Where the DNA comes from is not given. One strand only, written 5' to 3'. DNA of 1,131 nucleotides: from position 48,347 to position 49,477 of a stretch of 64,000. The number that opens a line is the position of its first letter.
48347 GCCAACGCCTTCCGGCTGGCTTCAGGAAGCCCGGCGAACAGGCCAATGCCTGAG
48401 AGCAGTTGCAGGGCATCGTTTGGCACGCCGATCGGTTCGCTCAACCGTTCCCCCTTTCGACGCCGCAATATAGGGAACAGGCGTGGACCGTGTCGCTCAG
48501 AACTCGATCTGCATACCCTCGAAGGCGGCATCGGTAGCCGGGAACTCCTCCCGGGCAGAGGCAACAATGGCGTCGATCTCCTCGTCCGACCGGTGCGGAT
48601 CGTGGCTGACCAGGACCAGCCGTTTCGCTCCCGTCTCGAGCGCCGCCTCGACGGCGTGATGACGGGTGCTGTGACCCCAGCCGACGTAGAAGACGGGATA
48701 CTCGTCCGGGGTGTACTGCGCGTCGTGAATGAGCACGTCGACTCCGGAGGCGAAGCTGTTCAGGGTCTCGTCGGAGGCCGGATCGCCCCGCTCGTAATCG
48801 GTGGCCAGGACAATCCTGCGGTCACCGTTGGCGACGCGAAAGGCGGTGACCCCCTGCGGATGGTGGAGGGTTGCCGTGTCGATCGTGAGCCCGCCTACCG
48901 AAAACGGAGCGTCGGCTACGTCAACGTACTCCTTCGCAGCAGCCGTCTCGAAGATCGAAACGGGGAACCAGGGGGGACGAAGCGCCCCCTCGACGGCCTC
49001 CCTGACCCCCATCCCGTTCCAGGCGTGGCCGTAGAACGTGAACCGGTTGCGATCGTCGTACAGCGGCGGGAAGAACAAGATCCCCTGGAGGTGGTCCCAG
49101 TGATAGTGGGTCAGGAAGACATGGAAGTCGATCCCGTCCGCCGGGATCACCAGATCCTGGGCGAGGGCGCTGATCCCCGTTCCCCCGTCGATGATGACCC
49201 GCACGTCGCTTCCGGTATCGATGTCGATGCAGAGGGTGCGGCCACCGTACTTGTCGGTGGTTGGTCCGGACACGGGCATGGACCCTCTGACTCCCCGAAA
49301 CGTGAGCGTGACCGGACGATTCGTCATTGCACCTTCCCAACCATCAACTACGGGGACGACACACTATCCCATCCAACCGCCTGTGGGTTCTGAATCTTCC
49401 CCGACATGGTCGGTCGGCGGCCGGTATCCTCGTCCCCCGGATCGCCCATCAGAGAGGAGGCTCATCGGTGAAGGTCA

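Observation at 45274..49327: Operon: MBL hydrolase, cNMP-binding patatin phospholipase, PAS protein, MBL hydrolase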

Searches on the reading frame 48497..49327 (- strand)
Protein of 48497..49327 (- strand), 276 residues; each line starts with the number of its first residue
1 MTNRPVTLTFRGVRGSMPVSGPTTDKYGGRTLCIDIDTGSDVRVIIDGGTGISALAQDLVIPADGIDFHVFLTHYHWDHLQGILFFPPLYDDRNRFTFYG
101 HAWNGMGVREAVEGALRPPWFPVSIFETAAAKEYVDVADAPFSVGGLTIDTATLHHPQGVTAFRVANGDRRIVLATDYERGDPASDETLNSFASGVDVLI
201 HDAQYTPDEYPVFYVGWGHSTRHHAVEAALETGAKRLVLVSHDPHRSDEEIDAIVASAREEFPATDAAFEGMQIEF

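Call 4: search_protein_families(library=pfam, proteins=[window:48497-49327:-], max_evalue=0.01)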
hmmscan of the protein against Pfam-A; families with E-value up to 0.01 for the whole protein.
window:48497-49327:- (276 aa): 1 family
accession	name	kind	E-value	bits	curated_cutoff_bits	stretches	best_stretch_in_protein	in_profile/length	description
PF12706.13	Lactamase_B_2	-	3.7e-17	63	27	1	43-240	2-198/200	Beta-lactamase superfamily domain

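Call 5: search_protein_families(library=ncbifam, proteins=[window:48497-49327:-], max_evalue=0.01)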
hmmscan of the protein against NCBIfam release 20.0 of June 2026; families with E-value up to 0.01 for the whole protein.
window:48497-49327:- (276 aa): 10 families
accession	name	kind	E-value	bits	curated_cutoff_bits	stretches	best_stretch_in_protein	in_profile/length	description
TIGR02651.1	RNase_Z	equivalog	1.2e-13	50.8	292.95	2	182-275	209-301/302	ribonuclease Z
NF000801.0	PRK00055.1-3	equivalog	3.9e-13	49.1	252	2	184-275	214-302/307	ribonuclease Z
NF041851.1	cyc_nuc_deg_phdiest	equivalog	8.8e-12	44.9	400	1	139-263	124-239/253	cyclic nucleotide-degrading phosphodiesterase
NF000800.0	PRK00055.1-1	equivalog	7.3e-09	35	398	1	181-269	211-298/305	ribonuclease Z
TIGR02649.1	true_RNase_BN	exception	2.1e-07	30.3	563.7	1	181-269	210-297/304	ribonuclease BN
NF041257.1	GntH_guanitoxin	equivalog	4.1e-07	29.2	333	1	20-83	20-84/374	guanitoxin biosynthesis MBL fold metallo-hydrolase GntH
TIGR03307.1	PhnP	equivalog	4e-05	23.1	272.25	1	30-84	35-84/249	phosphonate metabolism protein PhnP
NF002558.0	PRK02126.1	subfamily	0.00032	19.8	315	0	170-266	243-336/345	ribonuclease Z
NF000805.0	PRK00055.2-3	equivalog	0.0014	17.9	416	0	187-263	213-286/307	ribonuclease Z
NF038231.1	MBL_Geo_Pelo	equivalog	0.0022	17.6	360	1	24-245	26-225/250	GPMC system MBL fold metallohydrolase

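Call 9: search_solved_structures(query=window:48497-49327:-, max_evalue=0.01)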
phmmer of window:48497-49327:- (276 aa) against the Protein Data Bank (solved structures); distinct sequences matched with E-value up to 0.01: 9.
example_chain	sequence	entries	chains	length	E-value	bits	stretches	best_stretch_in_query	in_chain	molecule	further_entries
2cbn_A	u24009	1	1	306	1.1e-06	31.6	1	187-268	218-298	RIBONUCLEASE Z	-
6kns_A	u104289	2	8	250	2.4e-06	30.5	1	39-246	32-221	Putative metal-dependent hydrolase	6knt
1y44_A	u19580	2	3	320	2.6e-05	27.1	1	181-274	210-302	Ribonuclease Z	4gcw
2fk6_A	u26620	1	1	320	0.00042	23.2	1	181-274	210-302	RIBONUCLEASE Z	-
7bz3_A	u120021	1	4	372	0.00051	22.9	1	36-84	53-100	Metallo-beta-lactamase PNGM-1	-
6j4n_A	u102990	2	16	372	0.00054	22.8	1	35-84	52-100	Metallo-beta-lactamases PNGM-1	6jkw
7byq_A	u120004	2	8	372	0.00056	22.7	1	35-84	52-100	Metallo-beta-lactamase PNGM-1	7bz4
1zkp_A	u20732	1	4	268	0.0016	21.2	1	41-108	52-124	hypothetical protein BA1088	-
7bz1_A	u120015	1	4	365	0.0062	19.3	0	35-80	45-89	Metallo-beta-lactamase PNGM-1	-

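Call 34: find_homologous_proteins(query=window:48497-49327:-, max_evalue=0.00001)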
Query window:48497-49327:- (276 aa): 4289 proteins with E <= 0.00001 among 6240 candidates; the best 120 are listed.
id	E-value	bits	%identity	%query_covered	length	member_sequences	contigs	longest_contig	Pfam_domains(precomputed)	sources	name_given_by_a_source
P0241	1.3e-159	548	84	100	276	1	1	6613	PF12706.14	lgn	-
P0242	7.3e-159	546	84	100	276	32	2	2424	PF12706.14,PF23023.2,PF00753.34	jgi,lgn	jgi:phosphoribosyl 1,2-cyclic phosphodiesterase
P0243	8.9e-159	546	83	100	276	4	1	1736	PF12706.14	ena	-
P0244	6.3e-156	536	84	100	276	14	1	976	PF12706.14,PF23023.2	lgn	-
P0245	1.2e-154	532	87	94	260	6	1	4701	PF12706.14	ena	-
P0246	1.9e-152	525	87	94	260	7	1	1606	PF12706.14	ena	-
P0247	3.2e-151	521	85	94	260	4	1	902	PF12706.14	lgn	-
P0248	1.0e-146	506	83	94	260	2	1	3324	PF12706.14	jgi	jgi:phosphoribosyl 1,2-cyclic phosphodiesterase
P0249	1.1e-146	506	84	94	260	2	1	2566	PF12706.14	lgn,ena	-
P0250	3.4e-145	501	78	100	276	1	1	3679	PF12706.14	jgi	jgi:phosphoribosyl 1,2-cyclic phosphodiesterase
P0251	9.5e-144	496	82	94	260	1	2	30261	PF12706.14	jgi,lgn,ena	-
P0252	2.2e-142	492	80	94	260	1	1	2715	PF12706.14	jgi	jgi:phosphoribosyl 1,2-cyclic phosphodiesterase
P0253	1.1e-139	483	80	94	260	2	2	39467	PF12706.14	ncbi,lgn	-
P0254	1.2e-137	476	78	94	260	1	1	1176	PF12706.14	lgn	-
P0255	1.9e-137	476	78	94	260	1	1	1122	PF12706.14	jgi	jgi:phosphoribosyl 1,2-cyclic phosphodiesterase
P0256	7.6e-132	457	77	94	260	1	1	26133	PF12706.14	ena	-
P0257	6.6e-127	441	67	100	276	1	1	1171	PF12706.14,PF23023.2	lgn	-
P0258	1.2e-125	437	68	100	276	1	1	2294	PF12706.14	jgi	-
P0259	5.6e-125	435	67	97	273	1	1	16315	PF12706.14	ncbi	-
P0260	1.4e-121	423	68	94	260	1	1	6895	PF12706.14,PF23023.2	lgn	-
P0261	1.9e-120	420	66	100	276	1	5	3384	PF12706.14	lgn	-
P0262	1.9e-109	384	62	100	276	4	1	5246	PF12706.14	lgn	-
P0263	6.7e-108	379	63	97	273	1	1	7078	PF12706.14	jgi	jgi:phosphoribosyl 1,2-cyclic phosphodiesterase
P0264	8.6e-108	378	63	97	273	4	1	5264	PF12706.14,PF23023.2,PF00753.34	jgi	jgi:phosphoribosyl 1,2-cyclic phosphodiesterase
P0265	1.0e-107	378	62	97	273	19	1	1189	PF12706.14,PF23023.2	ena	-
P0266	1.3e-107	378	62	98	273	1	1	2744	PF12706.14,PF23023.2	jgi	-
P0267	1.6e-107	377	62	97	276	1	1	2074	PF12706.14,PF23023.2,PF00753.34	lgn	-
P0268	1.4e-106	374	69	84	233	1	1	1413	PF12706.14,PF23023.2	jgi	jgi:phosphoribosyl 1,2-cyclic phosphodiesterase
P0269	2.6e-106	373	61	98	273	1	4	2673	PF12706.14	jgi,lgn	-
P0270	5.4e-105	369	60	100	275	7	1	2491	PF12706.14,PF23023.2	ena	-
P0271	1.3e-104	368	61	97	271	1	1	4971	PF12706.14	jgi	-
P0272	2.5e-104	367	62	97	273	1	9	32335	PF12706.14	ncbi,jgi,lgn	-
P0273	2.8e-104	367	61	100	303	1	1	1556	PF12706.14,PF23023.2,PF00753.34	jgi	jgi:phosphoribosyl 1,2-cyclic phosphodiesterase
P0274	1.4e-103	364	59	99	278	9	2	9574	PF12706.14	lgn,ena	-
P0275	2.1e-103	364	60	97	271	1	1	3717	PF12706.14,PF23023.2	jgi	jgi:phosphoribosyl 1,2-cyclic phosphodiesterase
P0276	2.5e-103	364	59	100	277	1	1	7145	PF12706.14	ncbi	ncbi:MAG: MBL fold metallo-hydrolase [Acidimicrobiia bacterium]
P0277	5.6e-103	362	60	97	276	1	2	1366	PF12706.14,PF23023.2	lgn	-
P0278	9.5e-103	362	58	97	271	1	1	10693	PF12706.14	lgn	-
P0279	2.8e-102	360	59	100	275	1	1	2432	PF12706.14,PF23023.2,PF00753.34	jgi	-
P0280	4.0e-102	360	58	99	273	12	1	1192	PF12706.14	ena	-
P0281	2.7e-101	357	61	97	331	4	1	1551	PF12706.14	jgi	jgi:phosphoribosyl 1,2-cyclic phosphodiesterase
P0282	1.4e-100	355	57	98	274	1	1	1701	PF12706.14,PF23023.2,PF00753.34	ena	-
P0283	2.4e-100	354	60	100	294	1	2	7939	PF12706.14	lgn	-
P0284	3.1e-100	353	57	100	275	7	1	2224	PF12706.14,PF00753.34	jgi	jgi:phosphoribosyl 1,2-cyclic phosphodiesterase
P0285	3.7e-100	353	58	97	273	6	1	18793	PF12706.14,PF23023.2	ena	-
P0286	1.2e-99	351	57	100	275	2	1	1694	PF12706.14,PF00753.34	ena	-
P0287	4.2e-99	350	59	94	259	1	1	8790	PF12706.14,PF23023.2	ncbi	-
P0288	3.5e-98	347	60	94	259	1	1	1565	PF12706.14,PF00753.34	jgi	jgi:phosphoribosyl 1,2-cyclic phosphodiesterase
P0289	1.7e-97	344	57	100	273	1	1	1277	PF12706.14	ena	-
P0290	1.7e-96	341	58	94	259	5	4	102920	PF12706.14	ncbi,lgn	-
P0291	2.4e-96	341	57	97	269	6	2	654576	PF12706.14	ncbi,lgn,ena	ncbi:MAG: MBL fold metallo-hydrolase [Acidimicrobiia bacterium]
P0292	4.0e-96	340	60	94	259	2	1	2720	PF12706.14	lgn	-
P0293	8.6e-96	339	56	94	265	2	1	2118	PF12706.14,PF23023.2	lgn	-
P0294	9.3e-96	339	54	99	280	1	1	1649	PF12706.14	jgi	jgi:phosphoribosyl 1,2-cyclic phosphodiesterase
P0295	8.4e-95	336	56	97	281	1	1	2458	PF12706.14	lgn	-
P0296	2.4e-94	334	55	98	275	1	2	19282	PF12706.14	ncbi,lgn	-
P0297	3.3e-94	334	55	97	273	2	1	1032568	PF12706.14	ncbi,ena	-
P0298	2.7e-93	331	57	97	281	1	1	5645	PF12706.14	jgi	jgi:phosphoribosyl 1,2-cyclic phosphodiesterase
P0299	7.2e-93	329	56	96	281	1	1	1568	PF12706.14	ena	-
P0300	1.4e-92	328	55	97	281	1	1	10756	PF12706.14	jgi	-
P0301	3.0e-92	327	57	97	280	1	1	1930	PF12706.14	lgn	-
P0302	4.0e-92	327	56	97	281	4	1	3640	PF12706.14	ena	-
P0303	9.3e-92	326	55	97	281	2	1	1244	PF12706.14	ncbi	-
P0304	1.1e-91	325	53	97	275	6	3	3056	PF12706.14,PF23023.2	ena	-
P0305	3.5e-91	324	54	100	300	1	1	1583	PF12706.14,PF23023.2,PF00753.34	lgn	-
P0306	3.5e-91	324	54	100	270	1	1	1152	PF12706.14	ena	-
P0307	4.3e-91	323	54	98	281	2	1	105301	PF12706.14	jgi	jgi:phosphoribosyl 1,2-cyclic phosphodiesterase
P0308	3.1e-90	321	53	99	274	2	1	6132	PF12706.14,PF23023.2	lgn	-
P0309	6.3e-90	320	55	97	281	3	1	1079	PF12706.14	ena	-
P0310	6.6e-90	320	84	62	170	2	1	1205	PF12706.14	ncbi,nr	ncbi:MAG: MBL fold metallo-hydrolase, partial [Acidimicrobiia bacterium]|nr:MBL fold metallo-hydrola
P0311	9.3e-90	319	54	99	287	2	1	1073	PF12706.14,PF23023.2,PF00753.34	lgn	-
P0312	1.7e-89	318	52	97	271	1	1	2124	PF12706.14,PF23023.2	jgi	jgi:phosphoribosyl 1,2-cyclic phosphodiesterase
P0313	3.2e-89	317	54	97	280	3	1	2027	PF12706.14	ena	-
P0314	5.4e-89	317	56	94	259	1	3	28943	PF12706.14,PF23023.2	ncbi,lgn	-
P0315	3.2e-88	314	51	100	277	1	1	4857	PF12706.14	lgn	-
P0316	3.7e-88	314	55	97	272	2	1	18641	PF12706.14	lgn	-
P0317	6.9e-88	313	54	97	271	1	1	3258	PF12706.14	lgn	-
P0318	2.0e-87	311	53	97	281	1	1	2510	PF12706.14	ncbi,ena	-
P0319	1.3e-86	309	53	99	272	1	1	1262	PF12706.14,PF23023.2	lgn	-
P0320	2.0e-86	308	51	100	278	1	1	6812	PF12706.14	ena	-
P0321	2.2e-86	308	51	99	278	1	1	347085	PF12706.14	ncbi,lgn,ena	-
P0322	4.3e-86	307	51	97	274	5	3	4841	PF12706.14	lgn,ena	-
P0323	4.5e-86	307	54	97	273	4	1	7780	PF12706.14,PF23023.2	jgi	jgi:phosphoribosyl 1,2-cyclic phosphodiesterase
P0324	1.2e-85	305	52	97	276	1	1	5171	PF12706.14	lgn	-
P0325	1.5e-85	305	51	98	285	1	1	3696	PF12706.14,PF23023.2,PF00753.34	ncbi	-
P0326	2.2e-85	305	52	99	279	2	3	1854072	PF12706.14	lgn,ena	-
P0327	3.3e-85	304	52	100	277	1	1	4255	PF12706.14,PF23023.2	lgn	-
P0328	5.2e-85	303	52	97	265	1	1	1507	PF12706.14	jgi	jgi:phosphoribosyl 1,2-cyclic phosphodiesterase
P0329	6.0e-85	303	53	97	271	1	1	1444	PF12706.14,PF23023.2,PF00753.34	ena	-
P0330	6.1e-85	303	52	97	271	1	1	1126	PF12706.14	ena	-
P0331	6.2e-85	303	51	97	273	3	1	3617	PF12706.14,PF23023.2,PF00753.34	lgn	-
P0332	9.6e-85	303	52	97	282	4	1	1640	PF12706.14,PF23023.2,PF00753.34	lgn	-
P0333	9.8e-85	303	51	98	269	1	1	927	PF12706.14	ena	-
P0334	1.3e-84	302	52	98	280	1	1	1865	PF12706.14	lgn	-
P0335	1.8e-84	302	51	98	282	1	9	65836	PF12706.14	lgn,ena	-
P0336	2.6e-84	301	51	99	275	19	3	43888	PF12706.14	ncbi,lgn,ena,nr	ncbi:MAG: MBL fold metallo-hydrolase [Acidimicrobiia bacterium]|nr:MBL fold metallo-hydrolase [Acidi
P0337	3.1e-84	301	51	96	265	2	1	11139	PF12706.14,PF00753.34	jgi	jgi:phosphoribosyl 1,2-cyclic phosphodiesterase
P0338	5.0e-84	300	53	99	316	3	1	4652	PF12706.14,PF23023.2,PF00753.34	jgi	-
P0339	5.2e-84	300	53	99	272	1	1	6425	PF12706.14,PF23023.2,PF00753.34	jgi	jgi:phosphoribosyl 1,2-cyclic phosphodiesterase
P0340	6.5e-84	300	50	99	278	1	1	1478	PF12706.14,PF00753.34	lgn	-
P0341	6.7e-84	300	51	95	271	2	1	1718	PF12706.14,PF23023.2,PF00753.34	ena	-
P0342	8.9e-84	299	50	97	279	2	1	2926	PF12706.14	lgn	-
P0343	1.1e-83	299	51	97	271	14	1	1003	PF12706.14,PF23023.2,PF00753.34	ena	-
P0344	1.2e-83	299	56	91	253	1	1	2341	PF12706.14,PF23023.2,PF00753.34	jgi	jgi:phosphoribosyl 1,2-cyclic phosphodiesterase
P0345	1.3e-83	299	52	97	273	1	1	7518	PF12706.14,PF23023.2,PF00753.34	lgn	-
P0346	1.4e-83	299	53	97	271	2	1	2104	PF12706.14,PF23023.2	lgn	-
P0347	1.6e-83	299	54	91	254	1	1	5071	PF12706.14,PF23023.2,PF00753.34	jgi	-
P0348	1.8e-83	298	49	100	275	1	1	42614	PF12706.14,PF00753.34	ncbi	-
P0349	1.9e-83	298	52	96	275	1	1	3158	PF12706.14,PF23023.2,PF00753.34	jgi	-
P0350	2.0e-83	298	52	97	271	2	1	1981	PF12706.14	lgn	-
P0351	2.3e-83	298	52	97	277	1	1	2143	PF12706.14,PF23023.2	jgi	-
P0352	2.3e-83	298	52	97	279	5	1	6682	PF12706.14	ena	-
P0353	2.5e-83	298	50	97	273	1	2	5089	PF12706.14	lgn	-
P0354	5.7e-83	297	53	97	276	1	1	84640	PF12706.14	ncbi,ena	-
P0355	6.5e-83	297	50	97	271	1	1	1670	PF12706.14,PF23023.2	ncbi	-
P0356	8.7e-83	296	55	94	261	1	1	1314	PF12706.14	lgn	-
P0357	3.3e-82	294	51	97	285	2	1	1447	PF12706.14,PF23023.2,PF00753.34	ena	-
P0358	5.7e-82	293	52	96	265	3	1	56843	PF12706.14,PF23023.2,PF00753.34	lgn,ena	-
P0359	6.7e-82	293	50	99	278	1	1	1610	PF12706.14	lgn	-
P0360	9.0e-82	293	51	98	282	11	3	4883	PF12706.14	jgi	jgi:phosphoribosyl 1,2-cyclic phosphodiesterase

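Call 37: find_encoding_contigs(protein=P0291, flank=8000, max_places=2)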
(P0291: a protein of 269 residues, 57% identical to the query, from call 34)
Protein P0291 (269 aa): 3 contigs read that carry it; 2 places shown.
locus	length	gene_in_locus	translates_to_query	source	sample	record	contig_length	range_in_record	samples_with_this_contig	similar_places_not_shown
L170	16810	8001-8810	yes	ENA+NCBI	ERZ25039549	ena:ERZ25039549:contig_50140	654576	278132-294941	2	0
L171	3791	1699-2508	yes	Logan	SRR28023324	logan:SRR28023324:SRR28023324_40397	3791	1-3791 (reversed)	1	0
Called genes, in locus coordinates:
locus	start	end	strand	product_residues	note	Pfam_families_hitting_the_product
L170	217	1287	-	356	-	PF02322:Cyt_bd_oxida_II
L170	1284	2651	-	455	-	PF01654:Cyt_bd_oxida_I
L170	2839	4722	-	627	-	PF01551:Peptidase_M23, PF08309:LVIVD (faint)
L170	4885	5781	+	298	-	PF00005:ABC_tran, PF13304:AAA_21 (faint), PF26919:ABC-like_C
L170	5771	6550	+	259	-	PF01061:ABC2_membrane, PF03379:CcmB (weak), PF12698:ABC2_membrane_3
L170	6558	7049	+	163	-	PF13302:Acetyltransf_3 (weak), PF00583:Acetyltransf_1, PF13508:Acetyltransf_7, PF08445:FR47 (weak)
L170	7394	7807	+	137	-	PF04892:VanZ-LLP1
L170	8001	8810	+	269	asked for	PF12706:Lactamase_B_2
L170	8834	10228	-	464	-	PF00027:cNMP_binding, PF02518:HATPase_c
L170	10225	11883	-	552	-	PF00072:Response_reg, PF01946:Thi4 (faint), PF07992:Pyr_redox_2, PF13738:Pyr_redox_3, PF00070:Pyr_redox (weak)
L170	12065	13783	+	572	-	PF00211:Guanylate_cyc (weak), PF13174:TPR_6 (faint), PF14559:TPR_19 (weak)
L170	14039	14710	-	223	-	PF13847:Methyltransf_31, PF08241:Methyltransf_11, PF08242:Methyltransf_12, PF13649:Methyltransf_25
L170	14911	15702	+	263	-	-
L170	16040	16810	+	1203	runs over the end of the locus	PF00932:LTD (faint), PF03372:Exo_endo_phos (weak), PF22888:FIMAH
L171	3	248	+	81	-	PF01061:ABC2_membrane (weak)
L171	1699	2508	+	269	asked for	PF12706:Lactamase_B_2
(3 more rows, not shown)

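Call 41: search_solved_structures(query=A2, max_evalue=0.01)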
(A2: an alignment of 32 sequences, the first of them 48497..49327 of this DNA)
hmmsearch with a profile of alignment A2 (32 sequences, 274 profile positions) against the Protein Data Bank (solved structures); distinct sequences matched with E-value up to 0.01: 17.
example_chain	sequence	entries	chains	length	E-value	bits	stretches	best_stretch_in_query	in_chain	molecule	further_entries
1y44_A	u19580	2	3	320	1.4e-17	67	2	178-273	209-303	Ribonuclease Z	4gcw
2fk6_A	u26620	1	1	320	3.9e-16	62.3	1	178-273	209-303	RIBONUCLEASE Z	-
2cbn_A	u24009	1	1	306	2.2e-15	59.9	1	184-267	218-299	RIBONUCLEASE Z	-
1zkp_A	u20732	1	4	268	7.9e-11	44.9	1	36-262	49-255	hypothetical protein BA1088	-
3zwf_A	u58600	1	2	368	1.1e-08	37.9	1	189-240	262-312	ZINC PHOSPHODIESTERASE ELAC PROTEIN 1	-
9ey0_E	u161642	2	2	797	1.9e-08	37.1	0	178-240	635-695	Zinc phosphodiesterase ELAC protein 2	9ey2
8z0p_A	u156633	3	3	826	2.1e-08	36.9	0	178-240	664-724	Zinc phosphodiesterase ELAC protein 2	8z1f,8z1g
6kns_A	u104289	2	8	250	2.9e-08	36.5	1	37-260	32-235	Putative metal-dependent hydrolase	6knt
8rr1_E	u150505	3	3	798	1.5e-07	34.2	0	178-240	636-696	Zinc phosphodiesterase ELAC protein 2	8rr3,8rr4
9ey1_E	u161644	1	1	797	6.4e-07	32.1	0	178-240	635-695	Zinc phosphodiesterase ELAC protein 2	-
8cbl_E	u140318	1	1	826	7.3e-07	31.9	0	178-240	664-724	Zinc phosphodiesterase ELAC protein 2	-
1ww1_A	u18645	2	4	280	4.6e-06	29.3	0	40-81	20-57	tRNase Z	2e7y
3g1p_A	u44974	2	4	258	0.00023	23.7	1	31-82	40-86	Protein phnP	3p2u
8gyg_A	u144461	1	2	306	0.001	21.5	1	39-200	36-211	Arysulfatase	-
4ojv_A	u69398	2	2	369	0.0014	21.1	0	67-104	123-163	3',5'-cyclic-nucleotide phosphodiesterase 1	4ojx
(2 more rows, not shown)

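Call 49: search_protein_families(library=padloc, proteins=[window:48497-49327:-], max_evalue=0.01)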
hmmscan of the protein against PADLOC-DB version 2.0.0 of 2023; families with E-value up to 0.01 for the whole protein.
window:48497-49327:- (276 aa): 0 families

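Call 51: predict_structure(alignment_id=A2)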
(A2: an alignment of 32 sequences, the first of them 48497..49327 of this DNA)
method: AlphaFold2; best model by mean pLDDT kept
length: 276 residues; sequences in the alignment: 32
mean_pLDDT: 94.7   pTM: 0.92
mean pLDDT of the five models: 94.7, 93.7, 93.4, 91.7, 91.6
residues with pLDDT >= 90: 243; 70-90: 31; 50-70: 2; < 50: 0
segments of 3 or more residues with pLDDT < 50: none
pLDDT, mean of each block of 10 residues (from residue 1): 86 88 90 95 97 95 97 95 97 98 94 96 96 96 97 94 98 95 96 98 90 89 96 98 91 97 97 97
secondary structure, 60 per line:
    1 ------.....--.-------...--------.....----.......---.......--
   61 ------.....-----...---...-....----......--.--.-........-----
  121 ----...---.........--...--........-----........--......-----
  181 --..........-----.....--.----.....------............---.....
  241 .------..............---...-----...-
elements in order: E7-11 E33-37 E42-48 H52-58 E67-71 H87-90 E95-100 H108-115 E131-136 E142-144 E147-154 E160-167 E170-175 H183-192 E198-202 H210-214 H222-232 E236-241 H248-261 E265-267 E273-275
